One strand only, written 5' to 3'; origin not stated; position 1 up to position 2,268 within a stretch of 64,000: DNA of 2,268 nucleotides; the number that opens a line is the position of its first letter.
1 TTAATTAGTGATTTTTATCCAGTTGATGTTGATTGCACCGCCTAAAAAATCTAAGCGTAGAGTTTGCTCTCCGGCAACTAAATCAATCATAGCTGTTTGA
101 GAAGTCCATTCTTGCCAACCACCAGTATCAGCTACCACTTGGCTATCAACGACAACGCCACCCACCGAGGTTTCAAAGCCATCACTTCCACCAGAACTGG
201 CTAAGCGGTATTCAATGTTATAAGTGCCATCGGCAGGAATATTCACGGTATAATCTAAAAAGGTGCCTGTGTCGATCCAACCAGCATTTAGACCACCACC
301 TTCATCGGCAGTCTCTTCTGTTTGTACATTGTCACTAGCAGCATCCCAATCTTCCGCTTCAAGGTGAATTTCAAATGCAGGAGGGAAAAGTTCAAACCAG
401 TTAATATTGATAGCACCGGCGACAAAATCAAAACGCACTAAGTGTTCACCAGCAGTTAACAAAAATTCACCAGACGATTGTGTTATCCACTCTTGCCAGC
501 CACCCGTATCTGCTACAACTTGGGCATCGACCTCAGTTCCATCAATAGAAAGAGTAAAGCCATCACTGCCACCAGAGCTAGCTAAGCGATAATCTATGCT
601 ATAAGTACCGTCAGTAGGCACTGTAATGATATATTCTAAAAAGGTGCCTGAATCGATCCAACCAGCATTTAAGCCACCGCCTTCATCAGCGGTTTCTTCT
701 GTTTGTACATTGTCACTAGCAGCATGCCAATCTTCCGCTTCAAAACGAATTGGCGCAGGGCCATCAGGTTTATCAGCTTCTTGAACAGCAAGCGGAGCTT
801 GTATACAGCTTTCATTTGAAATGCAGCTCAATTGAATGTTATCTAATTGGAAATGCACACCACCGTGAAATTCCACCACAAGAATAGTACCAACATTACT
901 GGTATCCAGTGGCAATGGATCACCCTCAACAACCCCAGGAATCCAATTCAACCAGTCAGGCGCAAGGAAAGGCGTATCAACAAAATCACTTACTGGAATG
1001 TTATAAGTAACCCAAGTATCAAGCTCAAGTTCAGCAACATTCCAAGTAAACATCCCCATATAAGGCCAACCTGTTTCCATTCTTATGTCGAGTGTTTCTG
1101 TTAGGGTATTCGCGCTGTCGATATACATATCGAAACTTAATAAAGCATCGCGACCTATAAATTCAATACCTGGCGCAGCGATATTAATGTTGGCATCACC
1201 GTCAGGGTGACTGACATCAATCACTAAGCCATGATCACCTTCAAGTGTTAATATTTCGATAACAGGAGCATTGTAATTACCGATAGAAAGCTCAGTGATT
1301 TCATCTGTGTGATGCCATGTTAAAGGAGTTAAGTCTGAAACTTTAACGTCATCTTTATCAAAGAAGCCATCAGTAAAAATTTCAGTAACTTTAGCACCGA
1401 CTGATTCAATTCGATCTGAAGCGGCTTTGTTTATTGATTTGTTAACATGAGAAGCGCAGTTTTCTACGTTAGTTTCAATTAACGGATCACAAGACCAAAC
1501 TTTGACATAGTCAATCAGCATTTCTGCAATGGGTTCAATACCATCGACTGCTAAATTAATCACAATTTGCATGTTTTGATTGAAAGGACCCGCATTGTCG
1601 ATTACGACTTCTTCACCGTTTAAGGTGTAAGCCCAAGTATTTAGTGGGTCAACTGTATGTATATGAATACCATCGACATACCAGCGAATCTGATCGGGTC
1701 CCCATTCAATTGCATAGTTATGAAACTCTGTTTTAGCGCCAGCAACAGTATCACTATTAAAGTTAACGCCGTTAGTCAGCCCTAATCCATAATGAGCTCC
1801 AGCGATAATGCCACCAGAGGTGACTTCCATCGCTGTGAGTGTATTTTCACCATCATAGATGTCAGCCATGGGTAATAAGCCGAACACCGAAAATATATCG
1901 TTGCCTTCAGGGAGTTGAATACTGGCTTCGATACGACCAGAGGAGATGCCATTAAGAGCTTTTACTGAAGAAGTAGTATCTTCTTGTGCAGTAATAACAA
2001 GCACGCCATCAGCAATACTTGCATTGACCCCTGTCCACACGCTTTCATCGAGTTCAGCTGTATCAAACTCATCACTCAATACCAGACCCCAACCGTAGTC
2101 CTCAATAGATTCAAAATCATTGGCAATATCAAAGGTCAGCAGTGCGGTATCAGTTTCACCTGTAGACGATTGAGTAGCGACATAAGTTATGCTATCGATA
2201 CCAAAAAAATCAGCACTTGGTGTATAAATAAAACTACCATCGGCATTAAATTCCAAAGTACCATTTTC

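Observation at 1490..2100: GH16 pseudo-enzyme: catalytic residues and binding loops stripped from a surface lipoprotein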

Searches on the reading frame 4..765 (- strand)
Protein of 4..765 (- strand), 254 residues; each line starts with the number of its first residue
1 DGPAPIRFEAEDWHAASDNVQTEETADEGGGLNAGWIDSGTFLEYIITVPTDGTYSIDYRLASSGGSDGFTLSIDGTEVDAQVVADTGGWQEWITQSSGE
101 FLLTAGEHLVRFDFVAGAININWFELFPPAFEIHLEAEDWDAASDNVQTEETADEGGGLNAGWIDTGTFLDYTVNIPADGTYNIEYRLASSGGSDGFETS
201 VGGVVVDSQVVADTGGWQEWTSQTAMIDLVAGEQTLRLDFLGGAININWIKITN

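Call 26: search_solved_structures(query=window:4-765:-, max_evalue=0.001, show_alignments=2)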
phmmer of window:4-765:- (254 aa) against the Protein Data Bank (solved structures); distinct sequences matched with E-value up to 0.001: 26.
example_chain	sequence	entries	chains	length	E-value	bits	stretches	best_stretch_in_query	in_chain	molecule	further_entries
8zvk_A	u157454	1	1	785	1.3e-39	139.8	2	135-253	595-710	AaBgIC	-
1uxz_A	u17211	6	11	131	1.1e-20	77.7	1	135-253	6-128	CELLULASE B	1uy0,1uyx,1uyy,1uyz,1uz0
5fui_A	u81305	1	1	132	2.9e-18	69.8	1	134-253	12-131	ENDO-1,3-BETA-GLUCANASE, FAMILY GH16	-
2y8k_A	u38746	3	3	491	6.6e-17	65.3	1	144-252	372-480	CARBOHYDRATE BINDING FAMILY 6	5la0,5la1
5la2_A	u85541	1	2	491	6.6e-17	65.3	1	144-252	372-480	Carbohydrate binding family 6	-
5g56_A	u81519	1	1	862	9.9e-17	64.8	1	145-252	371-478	CARBOHYDRATE BINDING FAMILY 6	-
1w9s_A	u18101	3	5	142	1.4e-13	54.4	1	134-250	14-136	BH0236 PROTEIN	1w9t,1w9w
8j3x_A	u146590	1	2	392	7.1e-11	45.6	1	5-126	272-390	Putative polysaccharide-binding protein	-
8j3y_A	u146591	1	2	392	7.1e-11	45.5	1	5-126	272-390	Putative polysaccharide-binding protein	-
1gmm_A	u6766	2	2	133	2.3e-07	34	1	135-249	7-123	CBM6 | XYLANASE U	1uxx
2v4v_A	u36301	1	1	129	3.4e-07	33.5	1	134-251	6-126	GH59 GALACTOSIDASE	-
2vzp_A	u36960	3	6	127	1.4e-06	31.5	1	136-237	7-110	EXO-BETA-D-GLUCOSAMINIDASE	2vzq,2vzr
2cdp_A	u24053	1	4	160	5.1e-06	29.6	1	20-123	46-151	BETA-AGARASE 1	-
2cdo_A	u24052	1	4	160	6e-06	29.4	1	25-123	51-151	BETA-AGARASE 1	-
5x7g_A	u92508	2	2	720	8.2e-06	29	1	7-125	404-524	Cycloisomaltooligosaccharide glucanotransferase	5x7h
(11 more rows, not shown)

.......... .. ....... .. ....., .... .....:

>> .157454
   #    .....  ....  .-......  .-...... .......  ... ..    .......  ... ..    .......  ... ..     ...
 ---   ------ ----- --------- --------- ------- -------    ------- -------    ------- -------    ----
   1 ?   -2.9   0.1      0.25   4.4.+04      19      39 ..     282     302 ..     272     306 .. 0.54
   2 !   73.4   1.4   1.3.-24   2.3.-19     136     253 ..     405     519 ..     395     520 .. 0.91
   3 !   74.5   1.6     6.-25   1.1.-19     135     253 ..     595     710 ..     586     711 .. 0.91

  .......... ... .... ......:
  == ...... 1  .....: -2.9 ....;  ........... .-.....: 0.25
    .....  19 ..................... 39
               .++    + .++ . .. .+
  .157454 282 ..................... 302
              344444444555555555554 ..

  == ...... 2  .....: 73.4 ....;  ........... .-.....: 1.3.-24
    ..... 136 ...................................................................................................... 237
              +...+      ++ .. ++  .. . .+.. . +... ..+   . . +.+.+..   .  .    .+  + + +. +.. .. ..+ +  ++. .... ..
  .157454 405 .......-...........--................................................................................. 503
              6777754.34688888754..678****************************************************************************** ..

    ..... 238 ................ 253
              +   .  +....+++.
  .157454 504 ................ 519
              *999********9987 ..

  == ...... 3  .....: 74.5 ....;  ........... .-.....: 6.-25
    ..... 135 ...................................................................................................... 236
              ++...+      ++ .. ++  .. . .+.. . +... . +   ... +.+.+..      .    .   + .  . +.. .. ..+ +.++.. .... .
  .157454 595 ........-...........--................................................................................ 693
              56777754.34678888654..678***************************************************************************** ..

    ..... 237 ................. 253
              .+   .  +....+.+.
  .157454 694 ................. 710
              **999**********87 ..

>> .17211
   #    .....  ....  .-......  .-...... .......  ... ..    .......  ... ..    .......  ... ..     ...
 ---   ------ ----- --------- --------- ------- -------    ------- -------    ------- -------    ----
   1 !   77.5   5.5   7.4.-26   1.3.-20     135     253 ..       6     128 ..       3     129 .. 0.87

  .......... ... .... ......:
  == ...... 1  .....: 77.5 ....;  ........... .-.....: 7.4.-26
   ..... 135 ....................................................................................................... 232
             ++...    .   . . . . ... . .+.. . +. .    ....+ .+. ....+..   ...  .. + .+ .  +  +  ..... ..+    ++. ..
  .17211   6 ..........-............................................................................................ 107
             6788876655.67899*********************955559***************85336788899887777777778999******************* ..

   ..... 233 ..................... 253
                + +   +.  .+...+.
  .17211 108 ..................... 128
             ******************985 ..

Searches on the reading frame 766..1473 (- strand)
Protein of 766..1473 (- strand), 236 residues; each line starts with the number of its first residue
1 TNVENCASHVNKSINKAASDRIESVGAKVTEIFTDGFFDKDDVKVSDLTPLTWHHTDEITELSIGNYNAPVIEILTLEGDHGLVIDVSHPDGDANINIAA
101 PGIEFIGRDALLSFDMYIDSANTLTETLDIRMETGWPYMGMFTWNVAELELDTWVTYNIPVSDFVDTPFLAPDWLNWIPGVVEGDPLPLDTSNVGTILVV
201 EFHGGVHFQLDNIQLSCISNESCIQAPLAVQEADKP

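Call 27: search_solved_structures(query=window:766-1473:-, max_evalue=10)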
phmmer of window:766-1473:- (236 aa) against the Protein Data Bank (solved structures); distinct sequences matched with E-value up to 10: 6.
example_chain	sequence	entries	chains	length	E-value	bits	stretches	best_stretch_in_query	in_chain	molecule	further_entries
3hjc_A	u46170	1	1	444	0.58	12.7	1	169-193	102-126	Heat shock protein 83-1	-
9q8o_A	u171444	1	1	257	1.1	11.8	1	168-192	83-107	ATP-dependent molecular chaperone HSP82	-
1usu_A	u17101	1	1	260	1.1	11.8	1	168-192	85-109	HEAT SHOCK PROTEIN HSP82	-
1usv_A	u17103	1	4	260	1.1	11.8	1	168-192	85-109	HEAT SHOCK PROTEIN HSP82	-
1hk7_A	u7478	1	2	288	1.2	11.6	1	168-192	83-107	HEAT SHOCK PROTEIN HSP82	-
2cge_A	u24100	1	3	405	1.8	11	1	168-192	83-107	ATP-DEPENDENT MOLECULAR CHAPERONE HSP82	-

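Call 41: predict_structure(alignment_id=A4)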
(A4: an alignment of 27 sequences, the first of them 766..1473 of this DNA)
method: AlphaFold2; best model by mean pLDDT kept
length: 236 residues; sequences in the alignment: 27
mean_pLDDT: 84.6   pTM: 0.81
mean pLDDT of the five models: 84.6, 84.1, 83.9, 83.0, 80.6
residues with pLDDT >= 90: 143; 70-90: 54; 50-70: 10; < 50: 29
segments of 3 or more residues with pLDDT < 50: 1-23, 231-236
pLDDT, mean of each block of 10 residues (from residue 1): 36 38 70 86 86 71 93 90 94 96 87 98 97 96 96 97 96 92 95 95 97 91 72 44
secondary structure, 60 per line:
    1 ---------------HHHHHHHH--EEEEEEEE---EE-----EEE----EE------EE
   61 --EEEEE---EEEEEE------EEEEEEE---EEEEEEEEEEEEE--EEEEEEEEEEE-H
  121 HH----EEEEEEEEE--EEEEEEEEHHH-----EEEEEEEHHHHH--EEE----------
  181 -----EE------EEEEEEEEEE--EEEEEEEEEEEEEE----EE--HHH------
elements in order: H16-23 E26-33 E44-46 E63-67 E71-76 E83-89 E93-105 E108-118 E127-135 E138-145 E154-160 H161-165 E168-170 E194-203 E206-219

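Call 45: fold_search(model_id=the predicted structure, library=pdb)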
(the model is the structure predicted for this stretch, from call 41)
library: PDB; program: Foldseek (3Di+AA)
matches with E <= 10: 1435; with E <= 0.001: 60
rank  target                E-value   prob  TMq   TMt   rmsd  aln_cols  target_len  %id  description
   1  1v0a                  1.2e-06  1.00  0.42  0.55   6.7       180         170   16  Family 11 Carbohydrate-Binding Module of cellulosomal cellulase Lic26A-Cel5E of Clostridium thermocellum (released 2005-01-12)
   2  2c26                  1.4e-06  1.00  0.40  0.38  14.6       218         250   13  Structural basis for the promiscuous specificity of the carbohydrate- binding modules from the beta-sandwich super famil (released 2005-10-18)
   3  6r31_A                2.6e-06  1.00  0.44  0.57   6.9       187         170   15  Family 11 Carbohydrate-Binding Module from Clostridium thermocellum in complex with beta-1,3-1,4-mixed-linked tetrasac (released 2020-02-05)
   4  6r3m_A                3.7e-06  1.00  0.45  0.58   5.8       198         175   16  Family 11 Carbohydrate-Binding Module from Clostridium thermocellum in complex with beta-1,3-1,4-mixed-linked tetrasac (released 2020-02-05)
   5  2lro_MODEL_1_A        6.9e-06  1.00  0.44  0.57   4.8       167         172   17  Solution structure, dynamics and binding studies of CtCBM11 (released 2013-02-06)
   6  7zkq_A                3.0e-05  1.00  0.44  0.47   4.5       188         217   11  Early Pp module assembly intermediate of complex I (released 2022-11-23)
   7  8a28_A                4.1e-05  1.00  0.34  0.23   6.8       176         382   14  Structure of the astacin zymogen of LAST-MAM from Limulus polyphemus (released 2022-10-19)
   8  7xyc_A                4.3e-05  1.00  0.37  0.18   7.0       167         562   17  CryoEM structure of Klebsiella phage Kp7 type II tail fiber gp52 in vitro (released 2023-06-07)
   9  4bq3_C                4.5e-05  1.00  0.43  0.15  10.2       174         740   11  Structural analysis of an exo-beta-agarase (released 2013-08-14)
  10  4bq3_B                6.9e-05  1.00  0.44  0.16  10.6       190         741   12  Structural analysis of an exo-beta-agarase (released 2013-08-14)
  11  3nru_D                6.9e-05  1.00  0.37  0.51   7.4       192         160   10  Ligand binding domain of EPHA7 (released 2010-12-08)
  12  4bq2_C                7.6e-05  1.00  0.43  0.16  11.3       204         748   11  Structural analysis of an exo-beta-agarase (released 2013-08-14)
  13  7k44                  7.6e-05  1.00  0.34  0.24  12.4       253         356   11  SGBP-B from a complex xyloglucan utilization locus in Bacteroides uniformis (released 2021-09-29)
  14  4bq2_B                1.1e-04  1.00  0.46  0.17  10.5       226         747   10  Structural analysis of an exo-beta-agarase (released 2013-08-14)
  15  9cyn_B                1.1e-04  1.00  0.33  0.36  14.0       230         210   11  Flagellar filament sheath protein FlaA1 (released 2026-03-18)
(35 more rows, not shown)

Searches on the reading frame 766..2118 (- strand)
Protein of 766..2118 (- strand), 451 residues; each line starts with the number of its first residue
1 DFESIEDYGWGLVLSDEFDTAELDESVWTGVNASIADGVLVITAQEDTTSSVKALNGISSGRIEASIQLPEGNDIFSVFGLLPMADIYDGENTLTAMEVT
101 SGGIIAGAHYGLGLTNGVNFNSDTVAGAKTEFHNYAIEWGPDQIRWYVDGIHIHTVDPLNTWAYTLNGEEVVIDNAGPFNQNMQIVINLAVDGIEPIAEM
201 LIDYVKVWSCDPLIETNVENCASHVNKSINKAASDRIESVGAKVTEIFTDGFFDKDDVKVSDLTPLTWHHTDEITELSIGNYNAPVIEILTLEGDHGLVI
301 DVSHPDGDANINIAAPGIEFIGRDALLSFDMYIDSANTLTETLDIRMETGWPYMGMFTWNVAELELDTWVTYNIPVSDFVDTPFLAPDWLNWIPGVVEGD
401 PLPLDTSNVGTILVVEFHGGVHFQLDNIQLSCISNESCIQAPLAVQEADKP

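Call 29: find_related_loci(query=A3, collection=metagenome_contigs, flank=8000)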
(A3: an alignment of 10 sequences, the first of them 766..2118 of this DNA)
Query A3 (451 aa) in metagenome_contigs; peptide patterns used: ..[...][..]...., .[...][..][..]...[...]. (x = any residue, [..] = any of these).
600 stretches matched a pattern (row limit reached: there are more); 518 encode a relative of the query (tblastn E <= 1e-3); the best 80 are kept; 80 distinct loci.
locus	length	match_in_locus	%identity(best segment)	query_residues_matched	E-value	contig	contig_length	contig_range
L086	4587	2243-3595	77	1-451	0e+0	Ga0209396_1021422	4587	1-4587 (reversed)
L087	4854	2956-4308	77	1-451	0e+0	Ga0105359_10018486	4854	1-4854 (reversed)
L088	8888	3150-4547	68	1-451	0e+0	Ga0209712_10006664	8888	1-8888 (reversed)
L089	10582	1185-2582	68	1-451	0e+0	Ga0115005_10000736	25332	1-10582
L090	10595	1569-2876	55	1-446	4e-169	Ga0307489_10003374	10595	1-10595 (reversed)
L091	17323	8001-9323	46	1-451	1e-140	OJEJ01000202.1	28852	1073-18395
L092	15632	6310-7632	46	1-451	8e-140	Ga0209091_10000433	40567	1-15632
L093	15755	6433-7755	46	1-451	8e-140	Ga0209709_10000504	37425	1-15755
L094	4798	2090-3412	46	1-451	1e-139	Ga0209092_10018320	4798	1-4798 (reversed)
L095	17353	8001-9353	43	1-451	1e-125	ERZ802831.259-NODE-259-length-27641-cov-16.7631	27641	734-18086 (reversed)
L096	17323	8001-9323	46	1-451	2e-141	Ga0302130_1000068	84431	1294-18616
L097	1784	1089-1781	51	1-231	6e-78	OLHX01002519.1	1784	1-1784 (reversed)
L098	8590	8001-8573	52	1-191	2e-62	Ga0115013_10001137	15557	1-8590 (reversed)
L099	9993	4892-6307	31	10-442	3e-54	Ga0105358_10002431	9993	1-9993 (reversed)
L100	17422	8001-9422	30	10-442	9e-53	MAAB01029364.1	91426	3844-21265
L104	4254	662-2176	30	3-443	3e-48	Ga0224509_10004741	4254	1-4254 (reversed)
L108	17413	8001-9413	29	2-432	2e-37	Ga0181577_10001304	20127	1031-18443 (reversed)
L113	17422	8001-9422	24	10-431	1e-24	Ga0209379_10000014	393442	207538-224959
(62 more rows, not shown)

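Call 40: search_protein_families(library=pfam, proteins=[L100:7566-10448:+, L108:7716-11066:+, L099:4298-7336:+, L104:224-3211:+, L113:7692-9425:+], max_evalue=0.001)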
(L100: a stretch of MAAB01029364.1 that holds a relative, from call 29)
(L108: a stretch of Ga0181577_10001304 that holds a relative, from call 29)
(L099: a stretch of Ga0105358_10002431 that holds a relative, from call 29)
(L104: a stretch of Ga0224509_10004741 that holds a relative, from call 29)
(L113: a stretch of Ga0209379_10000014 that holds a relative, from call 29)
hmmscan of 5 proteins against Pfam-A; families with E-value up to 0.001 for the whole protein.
L100:7566-10448:+ (961 aa): 4 families
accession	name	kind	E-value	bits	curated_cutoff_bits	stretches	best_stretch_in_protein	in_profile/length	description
PF00722.28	Glyco_hydro_16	-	5.2e-20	72.1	22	1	187-338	9-141/175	Glycosyl hydrolases family 16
PF03935.22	SKN1_KRE6_Sbg1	-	8.2e-19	67.8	30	2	140-250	111-222/501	Beta-glucan synthesis-associated protein SKN1/KRE6/Sbg1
PF05345.18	He_PIG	-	3e-14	53.7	24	1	52-138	1-96/96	Putative Ig domain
PF18559.7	Exop_C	-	8e-13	48.9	26.1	1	654-797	14-155/155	Galactose-binding domain-like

L108:7716-11066:+ (1117 aa): 3 families
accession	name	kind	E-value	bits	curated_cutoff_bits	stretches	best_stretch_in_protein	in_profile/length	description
PF00722.28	Glyco_hydro_16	-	2.3e-17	63.4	22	1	148-295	12-138/175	Glycosyl hydrolases family 16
PF18559.7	Exop_C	-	1.8e-15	57.5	26.1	2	839-932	44-141/155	Galactose-binding domain-like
PF03935.22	SKN1_KRE6_Sbg1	-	1.9e-10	40.2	30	1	100-209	113-222/501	Beta-glucan synthesis-associated protein SKN1/KRE6/Sbg1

L099:4298-7336:+ (1013 aa): 5 families
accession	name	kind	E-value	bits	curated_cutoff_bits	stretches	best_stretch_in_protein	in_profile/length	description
PF03935.22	SKN1_KRE6_Sbg1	-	1.6e-20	73.4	30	2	193-303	111-222/501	Beta-glucan synthesis-associated protein SKN1/KRE6/Sbg1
PF00722.28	Glyco_hydro_16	-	9.8e-20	71.2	22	1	240-392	9-142/175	Glycosyl hydrolases family 16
PF05345.18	He_PIG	-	3.1e-17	63.2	24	1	105-191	1-96/96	Putative Ig domain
PF18559.7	Exop_C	-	1.3e-12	48.2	26.1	1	721-848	30-155/155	Galactose-binding domain-like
PF17963.7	Big_9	-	0.00078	20.7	23.6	1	103-188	1-88/89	Bacterial Ig domain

L104:224-3211:+ (996 aa): 6 families
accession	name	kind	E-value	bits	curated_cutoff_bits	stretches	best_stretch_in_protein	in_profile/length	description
PF00722.28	Glyco_hydro_16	-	5.3e-18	65.5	22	1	205-365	12-140/175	Glycosyl hydrolases family 16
PF17963.7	Big_9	-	1.1e-15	58.7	23.6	1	62-141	7-89/89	Bacterial Ig domain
PF17892.7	Cadherin_5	-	1.2e-09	38.4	26.5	1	65-143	21-98/98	Cadherin-like domain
PF03935.22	SKN1_KRE6_Sbg1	-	2.4e-08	33.3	30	0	194-266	148-222/501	Beta-glucan synthesis-associated protein SKN1/KRE6/Sbg1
PF17803.7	Cadherin_4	-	0.0005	21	25.1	1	61-110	16-71/71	Bacterial cadherin-like domain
PF18559.7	Exop_C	-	0.00064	20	26.1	0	545-635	70-155/155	Galactose-binding domain-like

L113:7692-9425:+ (578 aa): 3 families
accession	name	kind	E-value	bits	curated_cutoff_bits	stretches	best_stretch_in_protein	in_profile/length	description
PF00722.28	Glyco_hydro_16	-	1.5e-18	67.3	22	1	146-319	14-139/175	Glycosyl hydrolases family 16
PF03935.22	SKN1_KRE6_Sbg1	-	7e-09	35.1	30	1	288-384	362-452/501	Beta-glucan synthesis-associated protein SKN1/KRE6/Sbg1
PF18559.7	Exop_C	-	0.00021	21.6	26.1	1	466-575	47-154/155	Galactose-binding domain-like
